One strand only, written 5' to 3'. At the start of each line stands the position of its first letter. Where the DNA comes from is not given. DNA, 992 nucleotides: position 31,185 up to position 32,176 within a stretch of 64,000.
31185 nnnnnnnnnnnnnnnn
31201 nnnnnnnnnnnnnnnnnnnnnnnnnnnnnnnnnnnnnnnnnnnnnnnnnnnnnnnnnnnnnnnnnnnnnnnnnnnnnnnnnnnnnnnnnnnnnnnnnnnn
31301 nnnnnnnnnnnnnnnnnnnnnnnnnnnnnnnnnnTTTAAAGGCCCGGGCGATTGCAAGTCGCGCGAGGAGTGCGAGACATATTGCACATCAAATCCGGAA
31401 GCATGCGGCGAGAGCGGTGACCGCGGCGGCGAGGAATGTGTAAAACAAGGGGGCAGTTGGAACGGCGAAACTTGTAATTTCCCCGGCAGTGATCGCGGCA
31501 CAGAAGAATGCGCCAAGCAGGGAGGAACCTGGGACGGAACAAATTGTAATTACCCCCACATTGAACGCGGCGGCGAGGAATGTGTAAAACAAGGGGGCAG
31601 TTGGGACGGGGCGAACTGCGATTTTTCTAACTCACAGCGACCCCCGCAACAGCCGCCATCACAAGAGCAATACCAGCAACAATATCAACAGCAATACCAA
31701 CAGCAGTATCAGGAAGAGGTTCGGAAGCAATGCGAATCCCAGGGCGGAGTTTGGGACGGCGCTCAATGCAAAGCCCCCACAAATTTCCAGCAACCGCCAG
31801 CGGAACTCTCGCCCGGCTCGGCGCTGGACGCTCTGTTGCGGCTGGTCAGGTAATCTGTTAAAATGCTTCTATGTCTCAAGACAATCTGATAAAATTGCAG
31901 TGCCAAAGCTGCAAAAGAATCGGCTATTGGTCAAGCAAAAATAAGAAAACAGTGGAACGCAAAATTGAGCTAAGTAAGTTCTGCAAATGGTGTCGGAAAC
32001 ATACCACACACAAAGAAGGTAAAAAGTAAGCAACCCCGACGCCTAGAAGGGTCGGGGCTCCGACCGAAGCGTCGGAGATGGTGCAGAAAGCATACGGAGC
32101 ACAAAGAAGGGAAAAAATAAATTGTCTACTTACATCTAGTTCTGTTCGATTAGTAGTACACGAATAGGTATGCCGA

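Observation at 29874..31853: Novel secreted modular cysteine-rich protein downstream of a RAYT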

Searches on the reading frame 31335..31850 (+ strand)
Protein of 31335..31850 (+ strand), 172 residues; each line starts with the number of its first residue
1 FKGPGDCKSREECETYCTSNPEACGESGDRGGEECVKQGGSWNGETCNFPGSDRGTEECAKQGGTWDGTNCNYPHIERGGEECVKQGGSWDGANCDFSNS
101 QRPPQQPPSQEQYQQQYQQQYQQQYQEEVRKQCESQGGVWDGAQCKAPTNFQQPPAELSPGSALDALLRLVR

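Call 17: search_protein_families(library=pfam, proteins=[window:31335-31850:+], max_evalue=1)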
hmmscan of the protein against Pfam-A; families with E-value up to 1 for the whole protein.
window:31335-31850:+ (172 aa): 4 families
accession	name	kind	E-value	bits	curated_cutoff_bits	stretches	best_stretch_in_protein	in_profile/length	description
PF07960.16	CBP4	-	0.021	15.1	28.8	1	110-150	44-86/131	CBP4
PF22670.1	Gp10_D3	-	0.081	13.6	27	1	81-102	74-95/122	Baseplate wedge protein gp10 domain 3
PF12273.13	RCR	-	0.13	13.4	27.8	1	92-159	41-97/117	Chitin synthesis regulation, resistance to Congo red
PF12151.13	MVL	-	0.22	12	25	0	59-72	12-25/36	Mannan-binding protein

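Call 71: search_protein_families(library=ncbifam, proteins=[window:31335-31850:+], max_evalue=0.1)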
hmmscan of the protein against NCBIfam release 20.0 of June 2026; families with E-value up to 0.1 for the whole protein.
window:31335-31850:+ (172 aa): 0 families

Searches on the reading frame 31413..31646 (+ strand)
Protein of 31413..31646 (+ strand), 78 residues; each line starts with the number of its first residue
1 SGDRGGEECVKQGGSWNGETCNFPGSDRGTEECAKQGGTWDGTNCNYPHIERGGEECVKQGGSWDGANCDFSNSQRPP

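Call 59: find_homologous_proteins(query=window:31413-31646:+, max_evalue=0.01)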
Query seq(78 aa) (78 aa): 1 proteins with E <= 0.01 among 1 candidates.
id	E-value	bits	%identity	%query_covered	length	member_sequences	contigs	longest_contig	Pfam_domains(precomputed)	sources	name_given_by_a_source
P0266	1.3e-7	49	54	60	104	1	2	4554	-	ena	-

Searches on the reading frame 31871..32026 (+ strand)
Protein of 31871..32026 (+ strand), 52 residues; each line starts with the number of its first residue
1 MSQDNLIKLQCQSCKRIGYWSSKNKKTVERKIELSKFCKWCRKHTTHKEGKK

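Call 15: search_protein_families(library=pfam, proteins=[window:31871-32026:+], max_evalue=0.001)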
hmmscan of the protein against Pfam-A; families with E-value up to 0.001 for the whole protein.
window:31871-32026:+ (52 aa): 1 family
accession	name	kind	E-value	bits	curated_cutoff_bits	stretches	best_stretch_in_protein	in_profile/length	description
PF00471.26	Ribosomal_L33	-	2.6e-17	63.4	25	1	6-51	2-47/47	Ribosomal protein L33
